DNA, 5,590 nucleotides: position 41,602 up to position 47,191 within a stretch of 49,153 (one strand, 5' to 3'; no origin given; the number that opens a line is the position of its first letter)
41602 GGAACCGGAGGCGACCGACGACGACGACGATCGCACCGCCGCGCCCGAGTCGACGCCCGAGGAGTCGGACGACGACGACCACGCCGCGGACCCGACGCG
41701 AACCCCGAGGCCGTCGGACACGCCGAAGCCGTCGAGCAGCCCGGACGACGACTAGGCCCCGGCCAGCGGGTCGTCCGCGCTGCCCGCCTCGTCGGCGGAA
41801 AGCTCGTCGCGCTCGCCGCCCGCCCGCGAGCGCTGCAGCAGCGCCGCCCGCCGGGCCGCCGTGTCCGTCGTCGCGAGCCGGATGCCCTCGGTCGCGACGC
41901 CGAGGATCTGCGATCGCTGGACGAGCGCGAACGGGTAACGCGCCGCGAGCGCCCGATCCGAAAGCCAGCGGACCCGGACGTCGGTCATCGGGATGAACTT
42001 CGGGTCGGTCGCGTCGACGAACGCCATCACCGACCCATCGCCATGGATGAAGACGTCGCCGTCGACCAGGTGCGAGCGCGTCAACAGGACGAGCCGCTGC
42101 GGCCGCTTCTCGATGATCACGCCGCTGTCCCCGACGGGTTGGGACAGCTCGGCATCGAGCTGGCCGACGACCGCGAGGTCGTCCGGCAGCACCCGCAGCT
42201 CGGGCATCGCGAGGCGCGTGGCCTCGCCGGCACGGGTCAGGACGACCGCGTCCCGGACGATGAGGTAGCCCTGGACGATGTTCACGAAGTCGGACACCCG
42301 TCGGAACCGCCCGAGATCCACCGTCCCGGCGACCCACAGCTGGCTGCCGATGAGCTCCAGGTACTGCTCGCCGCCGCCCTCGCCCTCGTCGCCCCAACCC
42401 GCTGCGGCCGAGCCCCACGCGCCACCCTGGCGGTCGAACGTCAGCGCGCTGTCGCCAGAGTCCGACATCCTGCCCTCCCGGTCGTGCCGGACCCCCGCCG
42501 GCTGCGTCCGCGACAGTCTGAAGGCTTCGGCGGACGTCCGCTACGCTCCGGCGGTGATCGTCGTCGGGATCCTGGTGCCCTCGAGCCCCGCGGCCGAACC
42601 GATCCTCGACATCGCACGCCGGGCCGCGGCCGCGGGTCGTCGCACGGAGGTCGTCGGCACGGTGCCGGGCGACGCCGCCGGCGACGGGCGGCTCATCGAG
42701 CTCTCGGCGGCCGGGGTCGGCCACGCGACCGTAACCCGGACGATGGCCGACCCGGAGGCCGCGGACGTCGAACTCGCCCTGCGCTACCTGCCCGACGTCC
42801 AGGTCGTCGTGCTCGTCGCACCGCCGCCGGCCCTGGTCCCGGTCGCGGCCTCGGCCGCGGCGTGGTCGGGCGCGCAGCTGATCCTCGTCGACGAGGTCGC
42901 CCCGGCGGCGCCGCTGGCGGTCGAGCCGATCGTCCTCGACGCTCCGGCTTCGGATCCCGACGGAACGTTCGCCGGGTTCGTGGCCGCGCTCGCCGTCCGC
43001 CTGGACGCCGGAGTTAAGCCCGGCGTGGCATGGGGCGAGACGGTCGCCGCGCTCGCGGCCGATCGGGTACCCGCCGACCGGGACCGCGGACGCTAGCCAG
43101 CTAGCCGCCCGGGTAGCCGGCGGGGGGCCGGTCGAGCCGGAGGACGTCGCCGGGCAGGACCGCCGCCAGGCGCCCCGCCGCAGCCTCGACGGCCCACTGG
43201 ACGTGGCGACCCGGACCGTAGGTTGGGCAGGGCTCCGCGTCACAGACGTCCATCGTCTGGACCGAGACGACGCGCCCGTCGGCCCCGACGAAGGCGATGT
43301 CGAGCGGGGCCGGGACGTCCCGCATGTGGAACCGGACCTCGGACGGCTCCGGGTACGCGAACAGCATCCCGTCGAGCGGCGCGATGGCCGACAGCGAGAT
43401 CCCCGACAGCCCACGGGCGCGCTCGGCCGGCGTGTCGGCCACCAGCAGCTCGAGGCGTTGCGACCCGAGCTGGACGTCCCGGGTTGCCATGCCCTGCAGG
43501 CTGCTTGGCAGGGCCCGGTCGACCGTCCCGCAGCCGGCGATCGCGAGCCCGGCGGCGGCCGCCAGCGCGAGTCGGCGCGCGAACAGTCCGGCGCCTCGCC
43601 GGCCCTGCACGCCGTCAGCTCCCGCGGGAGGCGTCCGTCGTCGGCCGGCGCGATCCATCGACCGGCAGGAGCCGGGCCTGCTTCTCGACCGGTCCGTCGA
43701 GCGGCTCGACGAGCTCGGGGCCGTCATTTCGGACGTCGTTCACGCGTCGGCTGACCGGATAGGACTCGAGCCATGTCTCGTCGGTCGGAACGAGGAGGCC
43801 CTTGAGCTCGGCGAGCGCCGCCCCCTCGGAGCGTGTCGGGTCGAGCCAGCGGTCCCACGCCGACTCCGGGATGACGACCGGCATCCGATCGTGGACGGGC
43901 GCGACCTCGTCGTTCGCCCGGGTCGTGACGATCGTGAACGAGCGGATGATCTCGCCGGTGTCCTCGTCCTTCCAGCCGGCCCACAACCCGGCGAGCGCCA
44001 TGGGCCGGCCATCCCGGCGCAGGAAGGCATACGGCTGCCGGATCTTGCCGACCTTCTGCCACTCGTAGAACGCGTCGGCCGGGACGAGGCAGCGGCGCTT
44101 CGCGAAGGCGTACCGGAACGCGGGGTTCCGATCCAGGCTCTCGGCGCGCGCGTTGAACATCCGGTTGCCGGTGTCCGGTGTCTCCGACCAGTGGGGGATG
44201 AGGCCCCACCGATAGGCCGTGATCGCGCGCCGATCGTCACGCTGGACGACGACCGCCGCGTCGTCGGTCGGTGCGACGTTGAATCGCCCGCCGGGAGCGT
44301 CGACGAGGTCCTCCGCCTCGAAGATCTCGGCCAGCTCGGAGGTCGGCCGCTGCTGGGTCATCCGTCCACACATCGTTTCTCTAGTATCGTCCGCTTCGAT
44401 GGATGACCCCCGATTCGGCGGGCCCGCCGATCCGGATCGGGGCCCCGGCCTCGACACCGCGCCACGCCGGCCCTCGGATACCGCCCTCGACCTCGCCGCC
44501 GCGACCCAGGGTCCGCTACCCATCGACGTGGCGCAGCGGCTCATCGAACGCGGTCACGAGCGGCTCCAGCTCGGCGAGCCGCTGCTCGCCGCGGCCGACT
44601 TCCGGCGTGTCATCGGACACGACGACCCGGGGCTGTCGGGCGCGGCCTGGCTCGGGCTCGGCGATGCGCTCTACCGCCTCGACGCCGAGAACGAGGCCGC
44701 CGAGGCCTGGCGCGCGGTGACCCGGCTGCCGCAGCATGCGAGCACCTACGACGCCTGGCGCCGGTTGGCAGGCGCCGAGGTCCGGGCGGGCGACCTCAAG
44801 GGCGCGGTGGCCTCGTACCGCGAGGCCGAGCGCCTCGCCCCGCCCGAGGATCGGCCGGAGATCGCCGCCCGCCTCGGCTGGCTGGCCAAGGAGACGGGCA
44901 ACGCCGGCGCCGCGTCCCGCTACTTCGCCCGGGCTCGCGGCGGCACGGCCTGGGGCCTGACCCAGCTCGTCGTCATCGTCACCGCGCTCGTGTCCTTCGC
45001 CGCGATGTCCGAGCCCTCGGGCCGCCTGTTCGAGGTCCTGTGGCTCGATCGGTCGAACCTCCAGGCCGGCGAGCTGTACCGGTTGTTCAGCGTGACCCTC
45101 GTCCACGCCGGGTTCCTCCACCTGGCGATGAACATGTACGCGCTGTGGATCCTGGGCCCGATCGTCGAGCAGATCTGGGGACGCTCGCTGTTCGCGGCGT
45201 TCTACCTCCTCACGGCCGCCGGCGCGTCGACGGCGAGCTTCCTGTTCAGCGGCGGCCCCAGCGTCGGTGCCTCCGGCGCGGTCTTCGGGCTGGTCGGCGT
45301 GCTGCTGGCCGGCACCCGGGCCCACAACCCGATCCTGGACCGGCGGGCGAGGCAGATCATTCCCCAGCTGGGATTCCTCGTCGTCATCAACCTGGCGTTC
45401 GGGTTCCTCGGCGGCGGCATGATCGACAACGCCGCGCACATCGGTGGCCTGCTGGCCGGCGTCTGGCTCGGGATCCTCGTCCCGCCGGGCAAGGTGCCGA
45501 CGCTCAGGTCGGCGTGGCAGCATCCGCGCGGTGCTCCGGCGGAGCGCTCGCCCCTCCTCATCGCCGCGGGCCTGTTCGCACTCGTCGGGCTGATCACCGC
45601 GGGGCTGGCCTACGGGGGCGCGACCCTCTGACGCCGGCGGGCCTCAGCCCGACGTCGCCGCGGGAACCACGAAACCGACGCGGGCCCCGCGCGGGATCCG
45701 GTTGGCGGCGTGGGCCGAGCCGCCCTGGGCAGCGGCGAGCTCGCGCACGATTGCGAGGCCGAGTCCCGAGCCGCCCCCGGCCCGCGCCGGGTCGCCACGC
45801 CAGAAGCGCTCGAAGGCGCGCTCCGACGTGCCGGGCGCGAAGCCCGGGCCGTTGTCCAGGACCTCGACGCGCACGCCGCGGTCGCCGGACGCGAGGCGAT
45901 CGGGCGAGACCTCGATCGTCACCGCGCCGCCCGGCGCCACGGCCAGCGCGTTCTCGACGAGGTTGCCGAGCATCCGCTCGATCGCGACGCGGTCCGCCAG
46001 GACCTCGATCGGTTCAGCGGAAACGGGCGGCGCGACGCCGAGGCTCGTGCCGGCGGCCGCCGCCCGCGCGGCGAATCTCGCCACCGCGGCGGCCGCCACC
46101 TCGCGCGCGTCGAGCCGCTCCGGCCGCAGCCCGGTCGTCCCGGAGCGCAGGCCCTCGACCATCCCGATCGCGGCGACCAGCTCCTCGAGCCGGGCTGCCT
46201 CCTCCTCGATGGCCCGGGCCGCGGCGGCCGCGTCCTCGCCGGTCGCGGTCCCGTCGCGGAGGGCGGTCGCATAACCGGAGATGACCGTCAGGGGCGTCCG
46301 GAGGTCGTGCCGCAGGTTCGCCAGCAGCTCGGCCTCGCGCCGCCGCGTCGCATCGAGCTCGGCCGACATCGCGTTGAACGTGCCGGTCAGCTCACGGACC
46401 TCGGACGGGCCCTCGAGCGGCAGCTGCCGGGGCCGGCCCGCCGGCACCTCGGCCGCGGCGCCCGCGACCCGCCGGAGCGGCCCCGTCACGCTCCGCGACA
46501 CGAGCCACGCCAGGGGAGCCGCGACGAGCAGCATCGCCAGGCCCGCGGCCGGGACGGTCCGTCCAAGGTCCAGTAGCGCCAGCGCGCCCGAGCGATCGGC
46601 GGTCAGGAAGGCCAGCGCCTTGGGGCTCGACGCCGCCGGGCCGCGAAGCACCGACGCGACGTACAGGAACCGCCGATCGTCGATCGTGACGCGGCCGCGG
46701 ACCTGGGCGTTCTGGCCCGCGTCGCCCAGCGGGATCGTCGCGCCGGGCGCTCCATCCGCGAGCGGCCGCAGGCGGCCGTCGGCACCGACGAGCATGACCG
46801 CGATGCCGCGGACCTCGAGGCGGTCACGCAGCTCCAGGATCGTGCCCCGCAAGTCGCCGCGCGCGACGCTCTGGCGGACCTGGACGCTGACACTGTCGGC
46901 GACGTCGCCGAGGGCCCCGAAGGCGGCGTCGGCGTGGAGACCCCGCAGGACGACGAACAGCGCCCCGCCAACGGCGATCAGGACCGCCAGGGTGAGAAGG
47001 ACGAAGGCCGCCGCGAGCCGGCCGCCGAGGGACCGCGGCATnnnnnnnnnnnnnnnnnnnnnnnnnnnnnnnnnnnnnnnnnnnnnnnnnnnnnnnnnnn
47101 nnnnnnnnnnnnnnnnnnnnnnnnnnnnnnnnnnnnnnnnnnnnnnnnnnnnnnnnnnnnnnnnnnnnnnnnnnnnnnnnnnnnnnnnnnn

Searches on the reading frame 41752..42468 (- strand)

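Call 31: search_protein_families(library=pfam, proteins=[window:41752-42468:-], max_evalue=0.0001)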
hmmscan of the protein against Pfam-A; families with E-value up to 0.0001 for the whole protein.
window:41752-42468:- (238 aa): 1 family
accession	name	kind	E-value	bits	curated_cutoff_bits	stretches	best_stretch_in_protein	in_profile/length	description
PF20660.2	DUF6812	-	2e-11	44.1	27.1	1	136-188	3-53/53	Family of unknown function (DUF6812)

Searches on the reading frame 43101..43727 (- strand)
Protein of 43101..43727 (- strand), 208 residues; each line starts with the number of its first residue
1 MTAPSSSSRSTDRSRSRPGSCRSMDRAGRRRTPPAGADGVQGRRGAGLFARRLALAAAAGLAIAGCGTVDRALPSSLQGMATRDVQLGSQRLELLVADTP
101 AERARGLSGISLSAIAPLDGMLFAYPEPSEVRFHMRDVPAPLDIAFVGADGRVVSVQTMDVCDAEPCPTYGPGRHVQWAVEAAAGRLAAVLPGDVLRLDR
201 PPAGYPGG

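Call 31: search_protein_families(library=pfam, proteins=[window:43101-43727:-], max_evalue=0.0001)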
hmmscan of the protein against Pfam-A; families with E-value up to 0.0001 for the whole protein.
window:43101-43727:- (208 aa): 1 family
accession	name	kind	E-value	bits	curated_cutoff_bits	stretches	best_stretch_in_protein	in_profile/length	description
PF02643.20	DUF192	-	9.4e-19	67.8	27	1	93-196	2-94/96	Uncharacterized ACR, COG1430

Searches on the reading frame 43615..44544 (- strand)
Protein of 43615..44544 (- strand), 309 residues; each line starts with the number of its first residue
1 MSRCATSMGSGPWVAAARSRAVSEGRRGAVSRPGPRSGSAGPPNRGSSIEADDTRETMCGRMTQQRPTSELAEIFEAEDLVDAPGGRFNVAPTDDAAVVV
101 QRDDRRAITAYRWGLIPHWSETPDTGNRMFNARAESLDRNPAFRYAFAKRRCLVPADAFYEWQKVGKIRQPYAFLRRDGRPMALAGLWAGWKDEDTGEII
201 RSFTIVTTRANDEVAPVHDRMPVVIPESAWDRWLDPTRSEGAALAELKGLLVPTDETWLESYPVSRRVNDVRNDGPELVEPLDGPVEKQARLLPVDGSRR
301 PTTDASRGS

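Call 31: search_protein_families(library=pfam, proteins=[window:43615-44544:-], max_evalue=0.0001)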
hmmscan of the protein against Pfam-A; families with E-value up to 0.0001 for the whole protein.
window:43615-44544:- (309 aa): 1 family
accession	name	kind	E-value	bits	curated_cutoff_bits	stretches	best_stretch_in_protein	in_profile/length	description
PF02586.19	SRAP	-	1.2e-71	241.1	27.1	1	58-271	1-214/214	SOS response associated peptidase (SRAP)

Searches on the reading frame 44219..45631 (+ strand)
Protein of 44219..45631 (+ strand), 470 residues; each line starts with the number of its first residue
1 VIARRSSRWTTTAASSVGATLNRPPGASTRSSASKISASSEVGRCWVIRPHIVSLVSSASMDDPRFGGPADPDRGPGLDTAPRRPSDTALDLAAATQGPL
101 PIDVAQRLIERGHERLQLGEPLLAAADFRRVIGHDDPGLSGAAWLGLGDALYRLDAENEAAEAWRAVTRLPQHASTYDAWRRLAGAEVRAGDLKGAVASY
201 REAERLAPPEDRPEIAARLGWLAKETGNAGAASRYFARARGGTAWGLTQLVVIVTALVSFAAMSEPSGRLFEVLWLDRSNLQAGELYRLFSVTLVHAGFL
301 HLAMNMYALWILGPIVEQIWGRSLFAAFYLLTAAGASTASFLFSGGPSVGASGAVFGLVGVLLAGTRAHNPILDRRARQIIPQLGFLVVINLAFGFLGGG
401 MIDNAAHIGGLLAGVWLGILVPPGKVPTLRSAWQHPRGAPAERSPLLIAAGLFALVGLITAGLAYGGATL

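Call 31: search_protein_families(library=pfam, proteins=[window:44219-45631:+], max_evalue=0.0001)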
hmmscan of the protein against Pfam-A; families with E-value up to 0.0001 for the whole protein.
window:44219-45631:+ (470 aa): 3 families
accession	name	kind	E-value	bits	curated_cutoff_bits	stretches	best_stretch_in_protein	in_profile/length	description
PF01694.28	Rhomboid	-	3.1e-33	115.4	22.6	1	284-421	2-140/143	Rhomboid domain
PF13432.12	TPR_16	-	1.9e-07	31.8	32.7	0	110-166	2-56/65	Tetratricopeptide repeat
PF07719.23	TPR_2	-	3.9e-05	23.9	27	0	178-208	2-32/34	Tetratricopeptide repeat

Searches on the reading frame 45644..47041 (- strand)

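Call 31: search_protein_families(library=pfam, proteins=[window:45644-47041:-], max_evalue=0.0001)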
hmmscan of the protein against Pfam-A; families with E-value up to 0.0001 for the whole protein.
window:45644-47041:- (465 aa): 4 families
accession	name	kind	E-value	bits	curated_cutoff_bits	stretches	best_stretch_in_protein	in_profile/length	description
PF02518.31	HATPase_c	-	1.5e-21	77.4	26.4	1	350-461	2-109/111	Histidine kinase-, DNA gyrase B-, and HSP90-like ATPase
PF00512.31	HisKA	-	4.9e-13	49.4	26.9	1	237-290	3-55/66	His Kinase A (phospho-acceptor) domain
PF00672.30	HAMP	-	2.2e-08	34.7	25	1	180-230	1-52/53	HAMP domain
PF13581.12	HATPase_c_2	-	1.8e-06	28.4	27.4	1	316-436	15-109/127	Histidine kinase-like ATPase domain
